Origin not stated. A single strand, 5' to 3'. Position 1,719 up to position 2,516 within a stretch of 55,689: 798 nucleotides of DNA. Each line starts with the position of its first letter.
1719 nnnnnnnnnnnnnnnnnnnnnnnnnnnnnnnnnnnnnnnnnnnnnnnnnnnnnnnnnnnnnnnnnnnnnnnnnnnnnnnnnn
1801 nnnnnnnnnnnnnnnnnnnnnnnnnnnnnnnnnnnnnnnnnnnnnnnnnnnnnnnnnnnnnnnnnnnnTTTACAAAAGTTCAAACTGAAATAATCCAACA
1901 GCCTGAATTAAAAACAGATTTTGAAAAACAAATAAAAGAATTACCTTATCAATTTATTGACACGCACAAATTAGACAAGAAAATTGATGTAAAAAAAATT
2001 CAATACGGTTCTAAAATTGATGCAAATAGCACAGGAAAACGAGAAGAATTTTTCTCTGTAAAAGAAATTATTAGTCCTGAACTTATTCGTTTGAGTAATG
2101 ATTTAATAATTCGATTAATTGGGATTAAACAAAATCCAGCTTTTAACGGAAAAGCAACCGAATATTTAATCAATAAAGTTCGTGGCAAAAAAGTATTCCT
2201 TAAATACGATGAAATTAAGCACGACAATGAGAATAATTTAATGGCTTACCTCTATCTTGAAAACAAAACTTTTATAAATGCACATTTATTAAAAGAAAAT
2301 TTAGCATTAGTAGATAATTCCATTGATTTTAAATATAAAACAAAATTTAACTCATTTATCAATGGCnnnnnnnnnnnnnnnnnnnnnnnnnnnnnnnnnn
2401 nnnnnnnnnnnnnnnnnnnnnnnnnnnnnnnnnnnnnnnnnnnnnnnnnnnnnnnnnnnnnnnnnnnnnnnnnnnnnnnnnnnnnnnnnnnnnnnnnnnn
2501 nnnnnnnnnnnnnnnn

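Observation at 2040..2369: Methyltransferase fused to a catalytically degenerate staphylococcal-nuclease (SNase/OB-fold) domain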

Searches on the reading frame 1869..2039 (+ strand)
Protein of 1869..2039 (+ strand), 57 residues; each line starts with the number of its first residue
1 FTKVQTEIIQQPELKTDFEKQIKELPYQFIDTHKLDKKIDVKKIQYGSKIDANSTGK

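Call 46: search_protein_families(library=pfam, proteins=[window:1869-2039:+], max_evalue=1)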
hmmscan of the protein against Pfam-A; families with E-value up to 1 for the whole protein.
window:1869-2039:+ (57 aa): 0 families
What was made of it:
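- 1866..2039 (+): Inter-domain region, aa 263-320. It holds a confidently modelled strand (265-273) and helix (281-286), then a flexible tether (aa 304-320). The tether carries a conserved motif, D303-P-x4-F/Y309-G310-S311-K-I-D314 (nt 1986-2021). No Pfam match (call 46).
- Tried and rejected: The linker and the small inter-genic ORF of relatives have no Pfam match (call 46).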

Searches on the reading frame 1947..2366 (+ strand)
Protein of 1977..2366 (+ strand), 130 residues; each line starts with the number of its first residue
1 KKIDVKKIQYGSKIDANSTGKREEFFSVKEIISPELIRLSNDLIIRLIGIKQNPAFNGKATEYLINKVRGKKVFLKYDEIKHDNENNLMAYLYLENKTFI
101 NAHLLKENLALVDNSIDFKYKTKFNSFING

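Call 3: search_protein_families(library=pfam, proteins=[window:2040-2366:+], max_evalue=10)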
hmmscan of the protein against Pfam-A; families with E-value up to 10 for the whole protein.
window:2040-2366:+ (109 aa): 1 family
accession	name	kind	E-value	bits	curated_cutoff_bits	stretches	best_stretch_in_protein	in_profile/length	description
PF00565.23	SNase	-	2.5e-08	34.8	21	1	31-100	18-87/107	Staphylococcal nuclease homologue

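Call 4: search_protein_families(library=ncbifam, proteins=[window:2040-2366:+], max_evalue=10)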
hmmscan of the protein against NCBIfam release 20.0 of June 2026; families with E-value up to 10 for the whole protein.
window:2040-2366:+ (109 aa): 1 family
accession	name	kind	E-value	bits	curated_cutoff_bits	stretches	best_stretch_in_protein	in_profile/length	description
NF047694.1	TnucaseNucIStaph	equivalog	1.3e-06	28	250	1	37-101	92-157/175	thermonuclease NucI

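Call 5: search_solved_structures(query=window:2040-2366:+, max_evalue=10, show_alignments=3)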
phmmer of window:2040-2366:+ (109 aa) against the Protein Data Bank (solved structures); distinct sequences matched with E-value up to 10: 6.
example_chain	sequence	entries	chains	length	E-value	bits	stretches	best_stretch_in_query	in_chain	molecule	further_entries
1pk3_A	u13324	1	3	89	0.37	14.4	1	4-50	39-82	Sex comb on midleg CG9495-PA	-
6lbu_B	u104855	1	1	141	0.5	14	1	35-94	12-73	KLLA0E09417p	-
1td6_A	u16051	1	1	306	0.75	13.4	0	61-94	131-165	Hypothetical protein MG237 homolog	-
5j8y_A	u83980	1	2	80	0.76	13.4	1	4-51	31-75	Polycomb protein Scm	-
8j8q_C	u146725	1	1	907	1.1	12.9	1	6-94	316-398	CTR9-like protein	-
8j8p_C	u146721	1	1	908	1.1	12.9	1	6-94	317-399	CTR9-like protein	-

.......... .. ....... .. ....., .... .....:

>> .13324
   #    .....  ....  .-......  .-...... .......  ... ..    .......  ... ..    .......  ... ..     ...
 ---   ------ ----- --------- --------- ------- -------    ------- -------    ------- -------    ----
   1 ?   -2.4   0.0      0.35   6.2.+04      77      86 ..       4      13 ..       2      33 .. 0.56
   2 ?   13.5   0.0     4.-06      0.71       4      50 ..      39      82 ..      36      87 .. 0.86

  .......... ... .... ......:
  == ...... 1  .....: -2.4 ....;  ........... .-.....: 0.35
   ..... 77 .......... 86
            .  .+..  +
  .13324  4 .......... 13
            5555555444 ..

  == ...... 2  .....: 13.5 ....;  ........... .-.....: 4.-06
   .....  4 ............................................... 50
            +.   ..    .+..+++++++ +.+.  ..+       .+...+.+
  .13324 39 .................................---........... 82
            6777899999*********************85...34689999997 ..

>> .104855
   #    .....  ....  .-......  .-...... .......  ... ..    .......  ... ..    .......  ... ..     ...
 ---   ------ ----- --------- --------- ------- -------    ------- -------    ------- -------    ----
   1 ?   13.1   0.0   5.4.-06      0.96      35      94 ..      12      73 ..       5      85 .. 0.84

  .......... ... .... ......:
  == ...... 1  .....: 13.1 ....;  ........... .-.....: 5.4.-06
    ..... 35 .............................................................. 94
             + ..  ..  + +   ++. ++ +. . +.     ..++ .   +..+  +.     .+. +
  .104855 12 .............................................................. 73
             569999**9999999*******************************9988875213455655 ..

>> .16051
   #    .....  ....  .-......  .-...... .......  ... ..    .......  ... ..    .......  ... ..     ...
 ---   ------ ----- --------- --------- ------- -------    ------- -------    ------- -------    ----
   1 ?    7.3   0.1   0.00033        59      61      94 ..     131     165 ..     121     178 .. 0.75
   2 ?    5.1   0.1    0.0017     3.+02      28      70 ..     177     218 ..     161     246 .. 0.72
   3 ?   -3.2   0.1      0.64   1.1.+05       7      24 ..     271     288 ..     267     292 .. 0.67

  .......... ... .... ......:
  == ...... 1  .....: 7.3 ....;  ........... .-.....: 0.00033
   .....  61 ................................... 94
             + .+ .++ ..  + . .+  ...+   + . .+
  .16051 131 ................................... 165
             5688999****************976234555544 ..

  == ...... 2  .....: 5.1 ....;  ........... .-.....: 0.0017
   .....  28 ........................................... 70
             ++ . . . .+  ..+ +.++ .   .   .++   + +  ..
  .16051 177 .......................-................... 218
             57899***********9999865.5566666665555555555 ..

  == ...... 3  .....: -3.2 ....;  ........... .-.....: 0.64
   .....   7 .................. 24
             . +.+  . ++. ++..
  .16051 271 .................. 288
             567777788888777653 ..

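Call 21: search_solved_structures(query=A1, max_evalue=10, show_alignments=4)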
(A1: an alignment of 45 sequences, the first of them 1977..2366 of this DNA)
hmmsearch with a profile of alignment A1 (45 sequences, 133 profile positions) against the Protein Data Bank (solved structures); distinct sequences matched with E-value up to 10: 267 (the best 60 are shown).
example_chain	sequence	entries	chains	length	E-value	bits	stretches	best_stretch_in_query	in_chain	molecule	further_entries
6xsh_A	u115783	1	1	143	7.3e-06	28.9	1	27-117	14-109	Thermonuclease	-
3mhb_A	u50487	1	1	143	7.3e-06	28.9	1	22-117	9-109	Thermonuclease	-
4f8m_A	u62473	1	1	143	8.6e-06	28.7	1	26-117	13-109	Thermonuclease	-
5e1f_A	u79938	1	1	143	1.1e-05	28.3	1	21-117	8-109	Thermonuclease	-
5isr_A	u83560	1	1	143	1.4e-05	28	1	25-117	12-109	Thermonuclease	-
3sr1_A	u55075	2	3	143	1.6e-05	27.9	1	27-117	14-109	thermonuclease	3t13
4hth_A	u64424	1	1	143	1.6e-05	27.8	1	28-117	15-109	Thermonuclease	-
9cil_A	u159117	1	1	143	1.6e-05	27.8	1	28-117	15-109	Thermonuclease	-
3nxw_A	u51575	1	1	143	1.9e-05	27.6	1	27-128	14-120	Thermonuclease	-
3c1e_A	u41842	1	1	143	1.9e-05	27.6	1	27-127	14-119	Thermonuclease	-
4kv6_A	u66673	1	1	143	2e-05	27.5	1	27-128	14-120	Thermonuclease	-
6xsg_A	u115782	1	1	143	2.1e-05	27.4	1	27-117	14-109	Thermonuclease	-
4iun_A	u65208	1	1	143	2.3e-05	27.3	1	27-122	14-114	Thermonuclease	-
3lx0_A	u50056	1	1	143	2.4e-05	27.3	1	26-117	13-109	Thermonuclease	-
4iz8_A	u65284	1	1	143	2.4e-05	27.3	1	26-117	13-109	Thermonuclease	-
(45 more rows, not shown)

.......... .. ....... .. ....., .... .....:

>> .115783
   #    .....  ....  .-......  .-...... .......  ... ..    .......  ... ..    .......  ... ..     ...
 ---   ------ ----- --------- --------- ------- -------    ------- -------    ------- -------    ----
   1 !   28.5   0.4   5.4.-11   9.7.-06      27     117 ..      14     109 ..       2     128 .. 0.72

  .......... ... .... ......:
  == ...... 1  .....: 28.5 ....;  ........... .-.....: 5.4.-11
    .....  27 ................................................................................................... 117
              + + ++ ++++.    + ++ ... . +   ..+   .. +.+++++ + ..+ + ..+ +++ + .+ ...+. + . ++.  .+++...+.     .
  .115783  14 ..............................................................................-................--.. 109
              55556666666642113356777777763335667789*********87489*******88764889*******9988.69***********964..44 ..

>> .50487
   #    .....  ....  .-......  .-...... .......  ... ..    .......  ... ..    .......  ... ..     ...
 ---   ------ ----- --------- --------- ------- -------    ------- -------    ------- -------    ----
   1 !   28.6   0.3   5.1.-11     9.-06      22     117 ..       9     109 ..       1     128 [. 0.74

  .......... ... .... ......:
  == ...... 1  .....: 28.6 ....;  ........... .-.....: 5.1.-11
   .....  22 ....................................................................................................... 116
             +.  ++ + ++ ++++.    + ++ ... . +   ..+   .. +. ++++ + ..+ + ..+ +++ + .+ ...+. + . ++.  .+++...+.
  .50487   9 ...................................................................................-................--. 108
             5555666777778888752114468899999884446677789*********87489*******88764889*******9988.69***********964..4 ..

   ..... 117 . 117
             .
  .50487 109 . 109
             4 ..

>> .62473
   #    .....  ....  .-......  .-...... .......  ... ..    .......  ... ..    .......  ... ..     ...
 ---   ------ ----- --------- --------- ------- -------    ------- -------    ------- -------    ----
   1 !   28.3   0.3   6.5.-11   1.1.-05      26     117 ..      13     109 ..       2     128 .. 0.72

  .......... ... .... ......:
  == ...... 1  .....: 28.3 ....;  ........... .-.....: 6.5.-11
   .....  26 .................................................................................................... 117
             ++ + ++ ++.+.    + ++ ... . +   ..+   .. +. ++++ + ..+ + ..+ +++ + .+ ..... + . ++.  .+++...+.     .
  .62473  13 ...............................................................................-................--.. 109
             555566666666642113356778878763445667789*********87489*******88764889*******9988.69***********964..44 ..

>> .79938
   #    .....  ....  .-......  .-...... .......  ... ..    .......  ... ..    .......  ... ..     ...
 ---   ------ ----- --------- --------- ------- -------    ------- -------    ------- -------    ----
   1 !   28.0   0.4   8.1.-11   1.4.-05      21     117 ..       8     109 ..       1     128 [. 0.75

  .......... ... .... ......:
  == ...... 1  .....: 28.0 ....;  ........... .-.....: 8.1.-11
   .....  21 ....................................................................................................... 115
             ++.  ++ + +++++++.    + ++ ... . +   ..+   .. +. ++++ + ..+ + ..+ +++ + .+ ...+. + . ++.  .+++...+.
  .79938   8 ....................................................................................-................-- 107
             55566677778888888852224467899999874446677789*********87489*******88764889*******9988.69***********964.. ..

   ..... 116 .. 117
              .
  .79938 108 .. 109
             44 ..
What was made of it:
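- On SNase / thermonuclease (PF00565): The family profile hits PDB thermonuclease at E 7e-6 (call 21).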

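Call 23: predict_structure(alignment_id=A1)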
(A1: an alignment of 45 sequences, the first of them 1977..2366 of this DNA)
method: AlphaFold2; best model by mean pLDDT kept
length: 130 residues; sequences in the alignment: 45
mean_pLDDT: 86.2   pTM: 0.71
mean pLDDT of the five models: 86.2, 85.2, 84.1, 82.9, 82.6
residues with pLDDT >= 90: 93; 70-90: 16; 50-70: 15; < 50: 6
segments of 3 or more residues with pLDDT < 50: 17-19
pLDDT, mean of each block of 10 residues (from residue 1): 56 50 87 95 94 94 94 92 91 94 94 92 89
secondary structure, 60 per line:
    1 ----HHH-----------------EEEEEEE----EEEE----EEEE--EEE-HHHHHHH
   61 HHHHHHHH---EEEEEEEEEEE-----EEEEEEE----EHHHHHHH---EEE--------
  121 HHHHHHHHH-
elements in order: E25-31 E36-39 E44-47 E50-52 H54-68 E72-82 E88-94 H100-106 E110-112 H121-129

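Call 27: fold_search(model_id=the predicted structure, library=pdb)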
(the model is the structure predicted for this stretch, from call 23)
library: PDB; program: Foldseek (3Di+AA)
matches with E <= 10: 522; with E <= 0.001: 300
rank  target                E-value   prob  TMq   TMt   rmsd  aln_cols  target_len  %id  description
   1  4e6i_B                1.0e-07  1.00  0.71  0.74   2.3       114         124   16  Crystal structure of Staphylococcal nuclease variant NVIAGA V99G at cryogenic temperature (released 2012-04-18)
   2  3dmu                  1.8e-07  1.00  0.71  0.73   2.4       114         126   17  Crystal structure of Staphylococcal nuclease variant PHS T62K at cryogenic temperature (released 2008-11-04)
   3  2rdf                  1.9e-07  1.00  0.70  0.73   2.4       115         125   17  Crystal Structure of staphyloccocal nuclease VIAGAN/E75A variant at cryogenic temperature (released 2008-06-10)
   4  6ok8                  2.4e-07  1.00  0.73  0.73   2.1       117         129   17  Crystal structure of Staphylococcal nuclease variant Delta+PHS K127L at cryogenic temperature (released 2019-05-08)
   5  3t16                  2.7e-07  1.00  0.72  0.75   2.1       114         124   18  Crystal structure of Staphylococcal nuclease variant NVIAGA/M98G at cryogenic temperature (released 2011-08-03)
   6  3t13_A                2.9e-07  1.00  0.72  0.72   2.3       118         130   18  Crystal structure of Staphylococcal nuclease variant Delta+PHS A69G at cryogenic temperature (released 2011-08-03)
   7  3lx0                  2.9e-07  1.00  0.72  0.69   2.2       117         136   16  Crystal structure of Staphylococcal nuclease variant Delta+PHS D21N at cryogenic temperature (released 2011-02-16)
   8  6u0w                  3.1e-07  1.00  0.73  0.73   2.1       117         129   17  Crystal structure of Staphylococcal nuclease variant Delta+PHS K133M at cryogenic temperature (released 2019-08-28)
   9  3sk5                  3.1e-07  1.00  0.71  0.72   2.4       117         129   15  Crystal structure of Staphylococcal nuclease variant Delta+PHS V39D at cryogenic temperature (released 2011-07-06)
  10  4zuj                  3.1e-07  1.00  0.71  0.72   2.4       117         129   14  Crystal structure of Staphylococcal nuclease variant Delta+PHS Y91H at cryogenic temperature (released 2015-05-27)
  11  5iif                  3.3e-07  1.00  0.72  0.73   2.2       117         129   17  Crystal structure of Staphylococcal nuclease variant Delta+PHS T62D at cryogenic temperature (released 2016-03-09)
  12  4k8i                  3.3e-07  1.00  0.71  0.69   2.7       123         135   17  Crystal Structure of Staphylococcal Nuclease mutant I92V/V99L (released 2013-05-01)
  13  4ky5                  3.5e-07  1.00  0.73  0.73   2.2       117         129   16  Crystal structure of Staphylococcal nuclease variant Delta+PHS V23D at pH 7 and cryogenic temperature (released 2013-06-12)
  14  5jav                  3.7e-07  1.00  0.73  0.74   2.0       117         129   15  Crystal structure of Staphylococcal nuclease variant Delta+PHS Y91D at cryogenic temperature (released 2016-04-27)
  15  6u0x                  3.7e-07  1.00  0.73  0.73   2.1       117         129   17  Crystal structure of Staphylococcal nuclease variant Delta+PHS Q123D at cryogenic temperature (released 2019-08-28)
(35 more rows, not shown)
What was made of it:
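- On SNase / thermonuclease (PF00565): Foldseek top 50 PDB hits are all SNase, TM 0.68-0.73 (calls 23, 27).
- On CcrM-type accessory DNA-binding C-terminal domain: The fold here is SNase (call 27).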

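Call 32: search_dna_similar(query=window:1977-2366:+, collection=phages, mode=protein, max_rows=20, max_evalue=0.01)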
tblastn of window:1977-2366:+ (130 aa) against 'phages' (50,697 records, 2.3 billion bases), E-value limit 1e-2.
No match.

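Call 54: find_encoding_contigs(protein=P0129, flank=4000, max_places=4)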
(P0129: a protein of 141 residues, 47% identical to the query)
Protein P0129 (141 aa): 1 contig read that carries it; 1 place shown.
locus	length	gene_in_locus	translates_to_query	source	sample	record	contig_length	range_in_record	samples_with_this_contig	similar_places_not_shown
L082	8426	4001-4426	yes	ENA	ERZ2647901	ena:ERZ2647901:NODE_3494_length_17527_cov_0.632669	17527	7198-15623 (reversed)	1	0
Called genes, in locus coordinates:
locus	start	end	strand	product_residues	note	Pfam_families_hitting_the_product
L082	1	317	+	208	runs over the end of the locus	-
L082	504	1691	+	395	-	PF08245:Mur_ligase_M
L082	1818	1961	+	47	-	-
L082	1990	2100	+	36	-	-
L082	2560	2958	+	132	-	PF00908:dTDP_sugar_isom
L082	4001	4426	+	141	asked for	PF00565:SNase (weak)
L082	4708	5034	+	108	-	PF09568:RE_MjaI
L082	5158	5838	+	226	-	PF01370:Epimerase, PF04321:RmlD_sub_bind (weak), PF16363:GDP_Man_Dehyd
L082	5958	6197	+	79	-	-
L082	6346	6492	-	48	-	-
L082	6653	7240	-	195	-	PF01370:Epimerase, PF04321:RmlD_sub_bind, PF16363:GDP_Man_Dehyd (weak)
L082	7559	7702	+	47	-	-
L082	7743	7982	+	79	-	PF00464:SHMT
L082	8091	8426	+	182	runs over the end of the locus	PF00464:SHMT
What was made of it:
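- Tried and rejected: P0129 lies on a 0.6x-coverage contig full of fragmented genes (call 54).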

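Call 55: find_encoding_contigs(protein=P0226, flank=4000, max_places=4)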
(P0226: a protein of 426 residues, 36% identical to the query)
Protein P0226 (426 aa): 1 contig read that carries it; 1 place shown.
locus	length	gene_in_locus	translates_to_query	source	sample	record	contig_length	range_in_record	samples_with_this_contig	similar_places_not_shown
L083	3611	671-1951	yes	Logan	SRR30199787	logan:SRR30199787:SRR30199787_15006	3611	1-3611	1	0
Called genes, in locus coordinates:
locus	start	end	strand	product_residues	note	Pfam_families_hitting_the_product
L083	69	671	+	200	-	PF05685:Uma2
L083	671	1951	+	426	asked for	PF01555:N6_N4_Mtase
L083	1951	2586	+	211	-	PF09568:RE_MjaI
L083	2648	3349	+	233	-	PF01987:AIM24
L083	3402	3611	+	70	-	?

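Call 56: find_encoding_contigs(protein=P0251, flank=5000, max_places=4)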
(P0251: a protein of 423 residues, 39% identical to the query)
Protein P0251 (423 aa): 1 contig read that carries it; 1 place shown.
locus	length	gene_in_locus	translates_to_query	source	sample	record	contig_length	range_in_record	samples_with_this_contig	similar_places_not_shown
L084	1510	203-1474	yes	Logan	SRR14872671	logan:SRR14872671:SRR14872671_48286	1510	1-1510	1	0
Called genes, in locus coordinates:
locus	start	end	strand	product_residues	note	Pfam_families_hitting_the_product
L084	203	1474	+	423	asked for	PF01555:N6_N4_Mtase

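Call 57: find_encoding_contigs(protein=P0123, flank=5000, max_places=4)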
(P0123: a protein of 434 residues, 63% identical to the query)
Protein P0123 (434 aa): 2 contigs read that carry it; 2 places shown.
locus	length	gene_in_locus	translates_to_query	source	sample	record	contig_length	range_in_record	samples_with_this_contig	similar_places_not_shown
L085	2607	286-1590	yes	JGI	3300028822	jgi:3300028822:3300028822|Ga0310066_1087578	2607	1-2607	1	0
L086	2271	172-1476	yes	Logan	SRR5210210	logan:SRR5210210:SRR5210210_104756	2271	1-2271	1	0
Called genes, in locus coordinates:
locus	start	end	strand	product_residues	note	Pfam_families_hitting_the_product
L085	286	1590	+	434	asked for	PF01555:N6_N4_Mtase, PF00565:SNase (weak)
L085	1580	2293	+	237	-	PF09568:RE_MjaI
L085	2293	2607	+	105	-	?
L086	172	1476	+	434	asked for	PF01555:N6_N4_Mtase, PF00565:SNase (weak)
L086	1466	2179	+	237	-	PF09568:RE_MjaI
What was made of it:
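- On MjaI-family type II R-M system: Distant members P0226 and P0123 do as well (calls 55, 57).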

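Call 74: fold_search(model_id=the predicted structure, library=viral)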
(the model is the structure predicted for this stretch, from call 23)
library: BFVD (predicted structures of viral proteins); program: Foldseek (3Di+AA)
matches with E <= 10: 247; with E <= 0.001: 10
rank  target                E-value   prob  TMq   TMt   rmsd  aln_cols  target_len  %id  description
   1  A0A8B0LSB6            1.2e-07  1.00  0.71  0.30   2.3       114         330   16  Nuclease [uncultured archaeal virus]
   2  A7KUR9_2              1.1e-05  1.00  0.58  0.10   5.1       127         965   18  (no name in the UniProt tables at hand)
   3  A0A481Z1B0            7.5e-05  1.00  0.60  0.38   5.6       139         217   15  Nuclease-like protein [Mimivirus LCMiAC02]
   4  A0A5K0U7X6            1.4e-04  1.00  0.58  0.42   5.7       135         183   15  TNase-like domain-containing protein [Yasminevirus sp. GU-2018]
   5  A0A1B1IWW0            1.5e-04  1.00  0.54  0.45   5.3       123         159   16  (no name in the UniProt tables at hand)
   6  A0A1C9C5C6            2.0e-04  1.00  0.56  0.49   5.9       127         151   14  Nuclease [Heterosigma akashiwo virus 01]
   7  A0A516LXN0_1          2.8e-04  1.00  0.67  0.10   4.8       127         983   10  (no name in the UniProt tables at hand)
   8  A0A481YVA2            4.6e-04  1.00  0.62  0.38   3.6       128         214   14  Thermonuclease/nuclease [Marseillevirus LCMAC103]
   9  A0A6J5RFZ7            5.2e-04  1.00  0.67  0.44   9.7       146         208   10  COG1525 Micrococcal nuclease (Thermonuclease) homologs [uncultured Caudovirales phage]
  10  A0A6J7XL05            6.6e-04  1.00  0.56  0.42   6.2       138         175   11  TNase-like domain-containing protein [uncultured Caudovirales phage]
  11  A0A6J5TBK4            1.0e-03  1.00  0.55  0.62   3.6       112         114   12  TNase-like domain-containing protein [uncultured Caudovirales phage]
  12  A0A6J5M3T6            1.5e-03  1.00  0.61  0.58   4.0       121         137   12  COG1525 Micrococcal nuclease (Thermonuclease) homologs [uncultured Caudovirales phage]
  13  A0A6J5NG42            1.7e-03  1.00  0.58  0.47   3.8       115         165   14  Staphylococcal nuclease (SNase-like), OB-fold [uncultured Caudovirales phage]
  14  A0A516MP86            2.5e-03  1.00  0.55  0.44   8.3       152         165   11  (no name in the UniProt tables at hand)
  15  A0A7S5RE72            3.2e-03  1.00  0.50  0.44   6.6       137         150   12  (no name in the UniProt tables at hand)
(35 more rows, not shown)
